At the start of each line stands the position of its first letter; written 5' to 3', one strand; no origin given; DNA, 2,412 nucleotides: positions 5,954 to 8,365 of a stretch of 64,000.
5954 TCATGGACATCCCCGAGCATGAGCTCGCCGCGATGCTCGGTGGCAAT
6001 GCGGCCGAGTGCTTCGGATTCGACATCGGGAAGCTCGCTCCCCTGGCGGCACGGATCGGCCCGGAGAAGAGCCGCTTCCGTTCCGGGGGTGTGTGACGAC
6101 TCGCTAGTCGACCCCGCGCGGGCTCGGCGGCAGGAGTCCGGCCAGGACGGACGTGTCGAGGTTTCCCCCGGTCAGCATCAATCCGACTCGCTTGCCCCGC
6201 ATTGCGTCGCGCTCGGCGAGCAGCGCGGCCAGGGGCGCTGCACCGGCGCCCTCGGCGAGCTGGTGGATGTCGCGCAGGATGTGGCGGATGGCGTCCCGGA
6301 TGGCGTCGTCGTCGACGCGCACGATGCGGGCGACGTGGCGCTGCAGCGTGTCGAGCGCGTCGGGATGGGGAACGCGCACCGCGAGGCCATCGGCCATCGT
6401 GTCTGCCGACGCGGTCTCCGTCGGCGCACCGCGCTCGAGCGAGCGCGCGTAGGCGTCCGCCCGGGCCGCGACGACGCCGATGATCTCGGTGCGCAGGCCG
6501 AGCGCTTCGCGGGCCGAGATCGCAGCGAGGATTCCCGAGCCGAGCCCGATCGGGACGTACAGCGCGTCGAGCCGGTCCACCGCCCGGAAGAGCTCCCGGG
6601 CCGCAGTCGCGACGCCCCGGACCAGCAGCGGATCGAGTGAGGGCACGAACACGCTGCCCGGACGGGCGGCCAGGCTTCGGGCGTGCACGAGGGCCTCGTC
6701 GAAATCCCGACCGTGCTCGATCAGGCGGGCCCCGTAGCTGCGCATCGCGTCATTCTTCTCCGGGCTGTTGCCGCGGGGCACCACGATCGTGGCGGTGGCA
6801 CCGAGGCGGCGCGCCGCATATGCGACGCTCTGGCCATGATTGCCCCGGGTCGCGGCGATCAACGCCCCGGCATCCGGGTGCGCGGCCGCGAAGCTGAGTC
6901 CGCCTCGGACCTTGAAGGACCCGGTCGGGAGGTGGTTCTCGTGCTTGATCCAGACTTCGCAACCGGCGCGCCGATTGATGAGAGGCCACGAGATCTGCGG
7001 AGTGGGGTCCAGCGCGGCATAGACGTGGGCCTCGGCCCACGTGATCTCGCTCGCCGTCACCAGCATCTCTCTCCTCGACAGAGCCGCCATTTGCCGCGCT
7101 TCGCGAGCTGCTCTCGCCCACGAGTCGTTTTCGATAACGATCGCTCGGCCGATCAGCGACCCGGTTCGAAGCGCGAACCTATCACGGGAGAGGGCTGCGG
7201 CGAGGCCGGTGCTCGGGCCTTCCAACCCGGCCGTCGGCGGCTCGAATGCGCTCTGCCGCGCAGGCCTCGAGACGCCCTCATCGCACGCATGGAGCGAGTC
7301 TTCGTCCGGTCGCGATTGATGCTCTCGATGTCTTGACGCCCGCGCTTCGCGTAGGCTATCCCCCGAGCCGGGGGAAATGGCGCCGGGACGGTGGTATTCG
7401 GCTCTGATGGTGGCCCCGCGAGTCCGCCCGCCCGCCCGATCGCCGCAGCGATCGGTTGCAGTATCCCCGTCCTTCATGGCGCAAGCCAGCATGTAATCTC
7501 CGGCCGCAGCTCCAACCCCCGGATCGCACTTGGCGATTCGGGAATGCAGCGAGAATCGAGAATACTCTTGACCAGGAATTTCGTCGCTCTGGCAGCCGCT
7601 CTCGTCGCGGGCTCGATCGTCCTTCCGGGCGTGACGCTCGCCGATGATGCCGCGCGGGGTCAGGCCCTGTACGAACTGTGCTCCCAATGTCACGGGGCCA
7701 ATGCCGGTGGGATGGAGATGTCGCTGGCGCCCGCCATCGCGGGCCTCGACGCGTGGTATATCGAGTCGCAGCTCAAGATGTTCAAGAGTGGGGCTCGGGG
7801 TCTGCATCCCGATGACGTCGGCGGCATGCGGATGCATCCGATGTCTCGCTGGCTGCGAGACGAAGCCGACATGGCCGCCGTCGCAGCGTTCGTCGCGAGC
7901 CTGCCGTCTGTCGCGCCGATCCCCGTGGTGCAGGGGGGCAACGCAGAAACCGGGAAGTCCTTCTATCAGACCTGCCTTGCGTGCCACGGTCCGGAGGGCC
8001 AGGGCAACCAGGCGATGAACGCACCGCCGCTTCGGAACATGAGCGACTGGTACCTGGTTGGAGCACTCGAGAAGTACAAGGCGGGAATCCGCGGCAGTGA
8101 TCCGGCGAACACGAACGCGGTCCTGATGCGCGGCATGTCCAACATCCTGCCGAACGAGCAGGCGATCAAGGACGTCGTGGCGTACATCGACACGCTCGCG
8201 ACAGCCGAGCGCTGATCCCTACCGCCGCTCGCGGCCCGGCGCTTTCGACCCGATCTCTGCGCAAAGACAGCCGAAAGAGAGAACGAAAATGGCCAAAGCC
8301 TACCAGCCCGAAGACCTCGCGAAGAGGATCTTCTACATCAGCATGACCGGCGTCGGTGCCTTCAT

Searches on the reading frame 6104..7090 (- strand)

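Call 44: search_protein_families(library=pfam, proteins=[window:6104-7090:-], max_evalue=0.001)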
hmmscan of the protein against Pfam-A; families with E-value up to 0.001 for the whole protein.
window:6104-7090:- (328 aa): 1 family
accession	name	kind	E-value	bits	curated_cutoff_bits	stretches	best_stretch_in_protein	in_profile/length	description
PF00291.31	PALP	-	1.3e-68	231.9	35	1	27-308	5-295/295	Pyridoxal-phosphate dependent enzyme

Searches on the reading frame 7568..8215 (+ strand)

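Call 44: search_protein_families(library=pfam, proteins=[window:7568-8215:+], max_evalue=0.001)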
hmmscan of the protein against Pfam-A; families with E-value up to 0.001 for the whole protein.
window:7568-8215:+ (215 aa): 3 families
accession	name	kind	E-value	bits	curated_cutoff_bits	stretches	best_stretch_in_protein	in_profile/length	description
PF00034.26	Cytochrom_C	-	1.5e-27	97.2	21.3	2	126-210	1-89/90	Cytochrome c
PF13442.11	Cytochrome_CBB3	-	3.6e-09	37.3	27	1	27-108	2-67/68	Cytochrome C oxidase, cbb3-type, subunit III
PF09699.15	Paired_CXXCH_1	-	0.00021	21.4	20.6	0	135-150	8-23/41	Doubled CXXCH motif (Paired_CXXCH_1)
